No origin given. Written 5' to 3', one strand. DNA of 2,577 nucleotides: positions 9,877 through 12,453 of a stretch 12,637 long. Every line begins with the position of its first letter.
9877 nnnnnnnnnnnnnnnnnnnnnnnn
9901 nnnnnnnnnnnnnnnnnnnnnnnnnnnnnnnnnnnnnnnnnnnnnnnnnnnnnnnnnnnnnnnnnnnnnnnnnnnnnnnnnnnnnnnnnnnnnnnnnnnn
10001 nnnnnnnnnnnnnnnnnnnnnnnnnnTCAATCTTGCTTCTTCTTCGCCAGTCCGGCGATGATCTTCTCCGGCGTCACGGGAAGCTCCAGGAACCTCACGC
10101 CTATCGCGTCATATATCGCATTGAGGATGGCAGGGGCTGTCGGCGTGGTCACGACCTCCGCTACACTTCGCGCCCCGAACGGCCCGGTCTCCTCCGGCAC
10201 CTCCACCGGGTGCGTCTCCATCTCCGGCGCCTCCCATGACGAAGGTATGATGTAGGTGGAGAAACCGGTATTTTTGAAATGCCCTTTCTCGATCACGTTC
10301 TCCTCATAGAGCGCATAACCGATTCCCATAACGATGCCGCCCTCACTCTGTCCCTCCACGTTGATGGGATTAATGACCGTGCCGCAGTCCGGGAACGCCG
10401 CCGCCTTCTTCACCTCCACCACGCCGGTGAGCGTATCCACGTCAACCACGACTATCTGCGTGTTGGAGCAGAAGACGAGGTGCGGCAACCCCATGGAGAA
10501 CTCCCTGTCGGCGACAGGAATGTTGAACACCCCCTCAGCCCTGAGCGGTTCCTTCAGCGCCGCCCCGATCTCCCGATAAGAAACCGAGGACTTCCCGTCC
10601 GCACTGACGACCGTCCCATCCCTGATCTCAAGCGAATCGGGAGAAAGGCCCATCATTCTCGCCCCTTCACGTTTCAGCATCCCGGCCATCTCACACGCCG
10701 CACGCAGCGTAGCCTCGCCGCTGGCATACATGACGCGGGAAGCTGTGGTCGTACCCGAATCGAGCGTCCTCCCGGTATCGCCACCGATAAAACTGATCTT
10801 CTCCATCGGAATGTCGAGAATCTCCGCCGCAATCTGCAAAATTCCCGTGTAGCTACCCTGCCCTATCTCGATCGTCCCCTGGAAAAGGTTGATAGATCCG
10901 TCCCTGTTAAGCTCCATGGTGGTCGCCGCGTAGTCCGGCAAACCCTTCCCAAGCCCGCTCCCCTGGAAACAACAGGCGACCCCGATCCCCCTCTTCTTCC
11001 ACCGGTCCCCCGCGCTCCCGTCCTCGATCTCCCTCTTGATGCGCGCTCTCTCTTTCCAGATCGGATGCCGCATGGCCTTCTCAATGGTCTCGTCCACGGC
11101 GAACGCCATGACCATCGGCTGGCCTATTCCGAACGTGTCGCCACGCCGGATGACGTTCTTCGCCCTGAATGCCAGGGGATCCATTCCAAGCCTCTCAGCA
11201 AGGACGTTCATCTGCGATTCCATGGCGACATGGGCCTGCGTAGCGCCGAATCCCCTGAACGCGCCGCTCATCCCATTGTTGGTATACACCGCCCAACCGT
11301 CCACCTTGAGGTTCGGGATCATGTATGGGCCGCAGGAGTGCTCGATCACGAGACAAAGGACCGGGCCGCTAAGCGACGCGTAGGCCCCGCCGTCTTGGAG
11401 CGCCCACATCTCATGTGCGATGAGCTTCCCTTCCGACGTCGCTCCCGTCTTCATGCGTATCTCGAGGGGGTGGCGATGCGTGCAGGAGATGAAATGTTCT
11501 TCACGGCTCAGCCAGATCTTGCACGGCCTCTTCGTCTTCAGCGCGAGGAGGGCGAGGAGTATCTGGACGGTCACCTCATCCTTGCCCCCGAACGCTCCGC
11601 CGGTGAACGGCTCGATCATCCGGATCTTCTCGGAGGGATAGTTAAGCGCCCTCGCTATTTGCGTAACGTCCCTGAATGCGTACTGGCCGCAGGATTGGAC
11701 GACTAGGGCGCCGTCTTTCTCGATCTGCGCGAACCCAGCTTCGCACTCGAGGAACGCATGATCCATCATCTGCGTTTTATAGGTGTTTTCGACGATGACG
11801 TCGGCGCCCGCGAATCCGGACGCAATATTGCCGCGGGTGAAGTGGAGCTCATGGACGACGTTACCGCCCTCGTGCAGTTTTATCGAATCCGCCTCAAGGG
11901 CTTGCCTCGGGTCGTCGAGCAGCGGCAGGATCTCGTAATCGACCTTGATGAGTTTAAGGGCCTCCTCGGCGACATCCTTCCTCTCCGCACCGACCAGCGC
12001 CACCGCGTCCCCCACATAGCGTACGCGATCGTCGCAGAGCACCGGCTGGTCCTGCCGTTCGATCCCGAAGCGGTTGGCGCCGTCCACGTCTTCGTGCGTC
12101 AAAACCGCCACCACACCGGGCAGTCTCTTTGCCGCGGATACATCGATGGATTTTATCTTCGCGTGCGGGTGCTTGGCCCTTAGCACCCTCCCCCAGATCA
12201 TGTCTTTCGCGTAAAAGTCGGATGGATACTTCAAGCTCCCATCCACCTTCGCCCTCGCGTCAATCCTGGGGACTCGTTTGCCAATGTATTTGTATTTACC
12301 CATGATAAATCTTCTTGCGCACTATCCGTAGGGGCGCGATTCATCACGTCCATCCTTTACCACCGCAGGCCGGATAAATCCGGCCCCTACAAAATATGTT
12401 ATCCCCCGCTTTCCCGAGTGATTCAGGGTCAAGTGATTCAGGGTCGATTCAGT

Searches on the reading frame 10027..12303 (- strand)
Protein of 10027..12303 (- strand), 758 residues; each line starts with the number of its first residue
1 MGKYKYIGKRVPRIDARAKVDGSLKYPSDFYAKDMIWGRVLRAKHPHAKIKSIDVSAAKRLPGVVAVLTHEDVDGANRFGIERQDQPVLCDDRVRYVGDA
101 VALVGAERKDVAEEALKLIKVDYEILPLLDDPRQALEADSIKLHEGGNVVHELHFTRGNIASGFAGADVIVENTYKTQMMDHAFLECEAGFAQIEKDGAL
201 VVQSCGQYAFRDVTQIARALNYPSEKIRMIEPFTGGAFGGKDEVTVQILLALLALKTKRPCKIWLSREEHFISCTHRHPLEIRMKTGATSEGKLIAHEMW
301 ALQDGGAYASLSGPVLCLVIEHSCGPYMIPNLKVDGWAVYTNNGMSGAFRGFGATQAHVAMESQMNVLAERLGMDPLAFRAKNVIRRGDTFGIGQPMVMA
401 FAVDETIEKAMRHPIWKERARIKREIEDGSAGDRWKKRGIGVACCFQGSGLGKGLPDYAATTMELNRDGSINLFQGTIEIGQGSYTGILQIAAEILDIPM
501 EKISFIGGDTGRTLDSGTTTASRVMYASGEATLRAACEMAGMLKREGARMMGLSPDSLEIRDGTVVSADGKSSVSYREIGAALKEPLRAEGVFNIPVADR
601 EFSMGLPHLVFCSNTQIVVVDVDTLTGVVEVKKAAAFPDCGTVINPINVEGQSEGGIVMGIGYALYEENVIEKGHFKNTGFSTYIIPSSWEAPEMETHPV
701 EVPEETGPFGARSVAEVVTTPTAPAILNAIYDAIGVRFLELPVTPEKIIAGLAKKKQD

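Call 7: search_protein_families(library=pfam, proteins=[window:10027-12303:-])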
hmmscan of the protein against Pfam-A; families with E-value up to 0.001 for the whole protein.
window:10027-12303:- (758 aa): 3 families
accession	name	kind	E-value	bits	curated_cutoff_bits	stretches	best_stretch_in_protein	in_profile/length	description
PF02738.23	MoCoBD_1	-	2.8e-75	253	27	1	144-384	2-244/244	Molybdopterin cofactor-binding domain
PF20256.3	MoCoBD_2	-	2.6e-73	247.4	27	1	412-693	4-283/283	Molybdopterin cofactor-binding domain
PF01315.27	Ald_Xan_dh_C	-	6.1e-29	101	31.3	1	22-126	2-109/110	Aldehyde oxidase and xanthine dehydrogenase, a/b hammerhead domain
